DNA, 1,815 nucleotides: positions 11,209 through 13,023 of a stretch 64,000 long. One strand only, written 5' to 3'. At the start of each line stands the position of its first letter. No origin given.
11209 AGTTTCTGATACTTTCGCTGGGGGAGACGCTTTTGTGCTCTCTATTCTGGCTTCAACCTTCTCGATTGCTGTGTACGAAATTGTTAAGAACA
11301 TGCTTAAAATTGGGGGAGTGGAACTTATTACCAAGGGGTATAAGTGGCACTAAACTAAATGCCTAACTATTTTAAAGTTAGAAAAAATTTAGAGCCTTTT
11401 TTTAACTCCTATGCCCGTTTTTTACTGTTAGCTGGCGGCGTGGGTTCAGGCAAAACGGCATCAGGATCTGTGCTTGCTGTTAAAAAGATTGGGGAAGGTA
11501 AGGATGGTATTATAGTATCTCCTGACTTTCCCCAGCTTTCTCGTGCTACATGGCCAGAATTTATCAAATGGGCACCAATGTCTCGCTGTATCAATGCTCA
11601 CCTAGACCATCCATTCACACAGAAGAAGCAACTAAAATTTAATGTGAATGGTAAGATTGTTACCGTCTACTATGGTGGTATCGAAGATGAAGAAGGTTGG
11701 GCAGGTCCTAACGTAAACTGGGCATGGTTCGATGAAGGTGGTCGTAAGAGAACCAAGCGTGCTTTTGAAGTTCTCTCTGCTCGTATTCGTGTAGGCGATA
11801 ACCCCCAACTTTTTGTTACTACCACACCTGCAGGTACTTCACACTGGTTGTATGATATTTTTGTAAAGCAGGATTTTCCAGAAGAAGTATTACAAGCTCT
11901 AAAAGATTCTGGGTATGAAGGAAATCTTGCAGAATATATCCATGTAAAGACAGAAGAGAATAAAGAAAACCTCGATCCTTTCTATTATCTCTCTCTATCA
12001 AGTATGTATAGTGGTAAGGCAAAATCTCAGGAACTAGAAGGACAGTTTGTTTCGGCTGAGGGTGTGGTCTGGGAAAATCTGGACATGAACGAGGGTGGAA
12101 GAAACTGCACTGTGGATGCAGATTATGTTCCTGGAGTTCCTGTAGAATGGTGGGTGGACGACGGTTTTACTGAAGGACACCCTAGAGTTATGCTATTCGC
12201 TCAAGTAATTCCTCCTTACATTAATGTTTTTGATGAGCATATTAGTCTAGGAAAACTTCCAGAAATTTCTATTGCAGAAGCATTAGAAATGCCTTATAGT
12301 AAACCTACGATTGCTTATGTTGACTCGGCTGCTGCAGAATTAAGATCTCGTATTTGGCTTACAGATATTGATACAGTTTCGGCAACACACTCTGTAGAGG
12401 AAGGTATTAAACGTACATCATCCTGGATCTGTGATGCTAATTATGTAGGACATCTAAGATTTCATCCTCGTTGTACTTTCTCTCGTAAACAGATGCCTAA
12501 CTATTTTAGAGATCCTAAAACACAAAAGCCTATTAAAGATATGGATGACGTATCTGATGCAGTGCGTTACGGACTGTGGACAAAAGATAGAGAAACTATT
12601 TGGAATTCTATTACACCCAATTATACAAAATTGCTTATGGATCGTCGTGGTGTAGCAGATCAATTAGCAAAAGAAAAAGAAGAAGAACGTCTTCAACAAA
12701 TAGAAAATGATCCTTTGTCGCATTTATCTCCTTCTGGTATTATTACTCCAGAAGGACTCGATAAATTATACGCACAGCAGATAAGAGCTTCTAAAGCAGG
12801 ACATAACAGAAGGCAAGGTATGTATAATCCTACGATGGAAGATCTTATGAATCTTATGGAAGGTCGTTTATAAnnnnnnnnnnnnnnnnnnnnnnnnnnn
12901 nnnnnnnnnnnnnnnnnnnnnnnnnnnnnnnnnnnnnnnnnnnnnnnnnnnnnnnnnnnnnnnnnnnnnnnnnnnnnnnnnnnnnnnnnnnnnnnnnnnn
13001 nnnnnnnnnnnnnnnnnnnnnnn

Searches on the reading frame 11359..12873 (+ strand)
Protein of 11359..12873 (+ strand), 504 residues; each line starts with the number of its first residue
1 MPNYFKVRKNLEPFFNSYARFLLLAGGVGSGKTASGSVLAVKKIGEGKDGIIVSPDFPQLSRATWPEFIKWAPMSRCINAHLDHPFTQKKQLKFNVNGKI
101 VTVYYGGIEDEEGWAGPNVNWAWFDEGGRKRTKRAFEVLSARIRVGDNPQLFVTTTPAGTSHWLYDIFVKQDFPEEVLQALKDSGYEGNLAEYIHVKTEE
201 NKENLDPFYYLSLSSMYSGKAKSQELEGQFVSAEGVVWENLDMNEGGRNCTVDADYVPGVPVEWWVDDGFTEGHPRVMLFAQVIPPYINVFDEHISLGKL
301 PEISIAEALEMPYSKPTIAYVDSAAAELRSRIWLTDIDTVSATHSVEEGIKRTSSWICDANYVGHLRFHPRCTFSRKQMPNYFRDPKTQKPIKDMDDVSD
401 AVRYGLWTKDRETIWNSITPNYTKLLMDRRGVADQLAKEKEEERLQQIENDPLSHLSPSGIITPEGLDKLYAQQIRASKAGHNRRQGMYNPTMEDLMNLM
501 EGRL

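Call 10: search_protein_families(library=phrogs, proteins=[window:11359-12873:+], max_evalue=0.00001)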
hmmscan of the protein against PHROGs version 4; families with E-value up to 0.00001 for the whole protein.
window:11359-12873:+ (504 aa): 3 families
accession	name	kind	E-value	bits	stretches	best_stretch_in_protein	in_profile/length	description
phrog_2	-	head and packaging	1.4e-26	94.5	1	11-421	261-605/807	terminase large subunit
phrog_979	-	head and packaging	1.2e-09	38.5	1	13-166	160-312/642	terminase large subunit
phrog_5653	-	head and packaging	3e-07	31.4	1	229-408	2-179/199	terminase large subunit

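Call 11: search_dna_similar(query=window:11359-12873:+, collection=phages, mode=protein, max_rows=25)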
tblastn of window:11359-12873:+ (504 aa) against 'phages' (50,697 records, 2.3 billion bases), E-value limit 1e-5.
Records with a match: 113; places in all: 113; records where one place covers at least 80% of the query: 6.
Best place of each record, by identity: <60% 113.
By first word of the organism name: Staphylococcus 43; Microbacterium 12; Streptococcus 6; Salmonella 6; Enterococcus 5; Lactococcus 4; Lactobacillus 4; Vibrio 4; Escherichia 4; Edwardsiella 4; and 13 more.
By host as written in the record: Staphylococcus aureus 20; - 18; Microbacterium foliorum NRRL B-24224 7; Microbacterium foliorum NRRL B-24224 SEA 5; Enterococcus faecalis 4; Edwardsiella ictaluri 4; Salmonella enterica 3; Bacillus thuringiensis 4B1 2; and 41 more.
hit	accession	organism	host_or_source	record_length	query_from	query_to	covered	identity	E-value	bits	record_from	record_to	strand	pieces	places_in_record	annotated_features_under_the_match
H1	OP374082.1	Haloarchaeal virus HJTV-4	Natrinema thermotolerans A29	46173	15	410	79%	25.8%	2e-17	92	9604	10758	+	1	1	terminase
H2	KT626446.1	Bacillus phage phi4B1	Bacillus thuringiensis 4B1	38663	7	406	79%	25.5%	6e-8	62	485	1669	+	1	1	terminase large subunit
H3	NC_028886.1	Bacillus phage phi4B1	Bacillus thuringiensis 4B1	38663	7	406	79%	25.5%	6e-8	62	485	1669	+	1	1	terminase large subunit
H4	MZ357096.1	Curtobacterium phage Parvaparticeps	Curtobacterium sp.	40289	9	443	86%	23.1%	9e-10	67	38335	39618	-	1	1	terminase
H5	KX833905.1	Lactococcus phage PLg-TB25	Lactococcus garvieae strain TB25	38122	20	419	79%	24.4%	4e-9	66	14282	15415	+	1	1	hypothetical protein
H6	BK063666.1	Caudoviricetes sp. vir519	Methanofastidiosa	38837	19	404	77%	25.2%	1e-15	86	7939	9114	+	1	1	terminase large subunit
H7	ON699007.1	Bacillus phage BC-1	Bacillus cereus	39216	7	406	79%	23.8%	1e-7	61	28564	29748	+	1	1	terminase large subunit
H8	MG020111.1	Lactobacillus phage Lb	Lactobacillus brevis ATCC 367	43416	21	428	81%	23.1%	6e-8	62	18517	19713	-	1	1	terminase large subunit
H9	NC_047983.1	Lactobacillus phage Lb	Lactobacillus brevis ATCC 367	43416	21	428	81%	23.1%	6e-8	62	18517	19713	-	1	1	terminase large subunit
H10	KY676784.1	Streptomyces phage ToastyFinz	Streptomyces viridochromogenes DSM40736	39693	8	412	80%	22.7%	4e-6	56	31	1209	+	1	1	terminase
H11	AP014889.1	Vibrio phage VCPH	Vibrio harveyi AB 490822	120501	19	411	78%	23.2%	1e-12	76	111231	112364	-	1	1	terminase large subunit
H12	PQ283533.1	Enterococcus phage vB_ElaS_B1578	Enterococcus sp. VKM B-1578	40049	23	410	77%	23.3%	3e-7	59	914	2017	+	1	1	terminase large subunit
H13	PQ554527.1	Acinetobacter phage D2SVT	Acinetobacter baumannii AB5075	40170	23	410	77%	23.3%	3e-7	59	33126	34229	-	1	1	terminase large subunit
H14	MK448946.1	Streptococcus phage Javan456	Streptococcus pyogenes ERR111888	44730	13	406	78%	22.5%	3e-6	56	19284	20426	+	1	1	terminase large subunit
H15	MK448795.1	Streptococcus phage Javan527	Streptococcus pyogenes NZ131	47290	13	406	78%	22.3%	2e-6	57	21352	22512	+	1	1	terminase large subunit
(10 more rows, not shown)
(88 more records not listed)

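Call 16: find_related_loci(query=window:11359-12873:+, collection=viral_contigs, flank=10000)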
Query window:11359-12873:+ (504 aa) in viral_contigs; peptide patterns used: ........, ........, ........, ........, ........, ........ (x = any residue, [..] = any of these).
9 stretches matched a pattern; 8 encode a relative of the query (tblastn E <= 1e-3); 8 distinct loci.
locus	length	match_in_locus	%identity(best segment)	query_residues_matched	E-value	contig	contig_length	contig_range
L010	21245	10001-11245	62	1-415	0e+0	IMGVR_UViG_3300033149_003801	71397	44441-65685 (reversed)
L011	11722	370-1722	58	1-449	2e-179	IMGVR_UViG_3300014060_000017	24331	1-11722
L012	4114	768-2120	58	1-449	0e+0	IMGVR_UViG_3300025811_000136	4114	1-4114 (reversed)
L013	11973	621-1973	58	1-449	2e-179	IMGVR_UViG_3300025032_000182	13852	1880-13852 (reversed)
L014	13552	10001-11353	58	1-449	2e-179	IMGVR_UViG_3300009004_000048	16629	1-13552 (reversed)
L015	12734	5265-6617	58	1-449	2e-179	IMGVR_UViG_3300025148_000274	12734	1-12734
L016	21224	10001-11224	50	2-409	1e-140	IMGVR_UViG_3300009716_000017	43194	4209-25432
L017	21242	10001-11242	64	1-416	0e+0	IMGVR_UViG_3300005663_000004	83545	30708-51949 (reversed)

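Call 48: search_protein_families(library=pfam, proteins=[window:11359-12873:+], max_evalue=0.01)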
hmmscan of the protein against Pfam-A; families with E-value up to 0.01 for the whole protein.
window:11359-12873:+ (504 aa): 2 families
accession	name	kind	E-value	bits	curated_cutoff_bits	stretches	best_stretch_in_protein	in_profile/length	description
PF03237.21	Terminase_6N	-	2e-13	50.9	22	1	25-242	3-212/215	Terminase large subunit, T4likevirus-type, N-terminal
PF04466.19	Terminase_3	-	1.8e-07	31.3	23.2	1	87-174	66-154/201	Phage terminase large subunit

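Call 67: find_related_loci(query=L010:62-448:+, collection=viral_contigs, flank=10000)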
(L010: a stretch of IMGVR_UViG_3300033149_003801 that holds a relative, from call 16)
Query L010:62-448:+ (128 aa) in viral_contigs; peptide patterns used: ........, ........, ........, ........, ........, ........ (x = any residue, [..] = any of these).
23 stretches matched a pattern; 3 encode a relative of the query (tblastn E <= 1e-3); 3 distinct loci.
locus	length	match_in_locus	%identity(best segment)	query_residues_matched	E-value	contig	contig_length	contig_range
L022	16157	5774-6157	100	1-128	3e-84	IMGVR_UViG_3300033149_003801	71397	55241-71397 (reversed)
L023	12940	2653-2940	49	2-89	2e-25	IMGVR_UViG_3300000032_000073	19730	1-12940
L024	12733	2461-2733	45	1-84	2e-20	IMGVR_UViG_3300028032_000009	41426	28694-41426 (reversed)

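Call 74: search_protein_families(library=pfam, proteins=[L022:3081-3863:-, L022:3850-4248:-, L022:757-1032:-, L016:1497-1940:-, L016:2768-3739:+, L022:5408-6160:+], max_evalue=0.01)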
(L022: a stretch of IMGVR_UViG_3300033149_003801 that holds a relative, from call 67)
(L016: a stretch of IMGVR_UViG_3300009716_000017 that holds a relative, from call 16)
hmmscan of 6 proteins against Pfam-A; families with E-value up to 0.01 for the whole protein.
L022:3081-3863:- (260 aa): 0 families

L022:3850-4248:- (132 aa): 0 families

L022:757-1032:- (91 aa): 0 families

L016:1497-1940:- (147 aa): 0 families

L016:2768-3739:+ (323 aa): 0 families

L022:5408-6160:+ (250 aa): 1 family
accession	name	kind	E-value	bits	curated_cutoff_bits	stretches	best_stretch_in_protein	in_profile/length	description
PF01507.26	PAPS_reduct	-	7.3e-07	29.8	22.5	1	13-133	4-114/175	Phosphoadenosine phosphosulfate reductase domain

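Call 75: find_related_loci(query=L017:291-908:+, collection=viral_contigs, flank=10000)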
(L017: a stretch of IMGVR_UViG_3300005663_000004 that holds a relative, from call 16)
Query L017:291-908:+ (205 aa) in viral_contigs; peptide patterns used: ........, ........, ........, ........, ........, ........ (x = any residue, [..] = any of these).
7 stretches matched a pattern; 1 encode a relative of the query (tblastn E <= 1e-3); 1 distinct loci.
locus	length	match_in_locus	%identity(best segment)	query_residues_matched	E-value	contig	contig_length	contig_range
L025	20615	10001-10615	100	1-205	6e-139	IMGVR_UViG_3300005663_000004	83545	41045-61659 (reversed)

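Call 108: search_protein_families(library=phrogs, proteins=[L022:3081-3863:-, L022:3850-4248:-, L016:1497-1940:-, L025:978-2237:-, L025:2280-2642:-, L022:757-1032:-, L016:2768-3739:+], max_evalue=0.01)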
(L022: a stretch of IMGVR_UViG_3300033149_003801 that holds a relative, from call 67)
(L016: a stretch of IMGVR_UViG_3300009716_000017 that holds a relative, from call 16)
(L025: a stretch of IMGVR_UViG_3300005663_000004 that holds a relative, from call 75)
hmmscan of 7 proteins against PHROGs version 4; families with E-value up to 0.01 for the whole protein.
L022:3081-3863:- (260 aa): 0 families

L022:3850-4248:- (132 aa): 0 families

L016:1497-1940:- (147 aa): 0 families

L025:978-2237:- (419 aa): 0 families

L025:2280-2642:- (120 aa): 0 families

L022:757-1032:- (91 aa): 0 families

L016:2768-3739:+ (323 aa): 0 families
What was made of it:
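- Tried and rejected: Pfam and PHROGs on the genes flanking the region in relatives: no hits (calls 74, 108).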
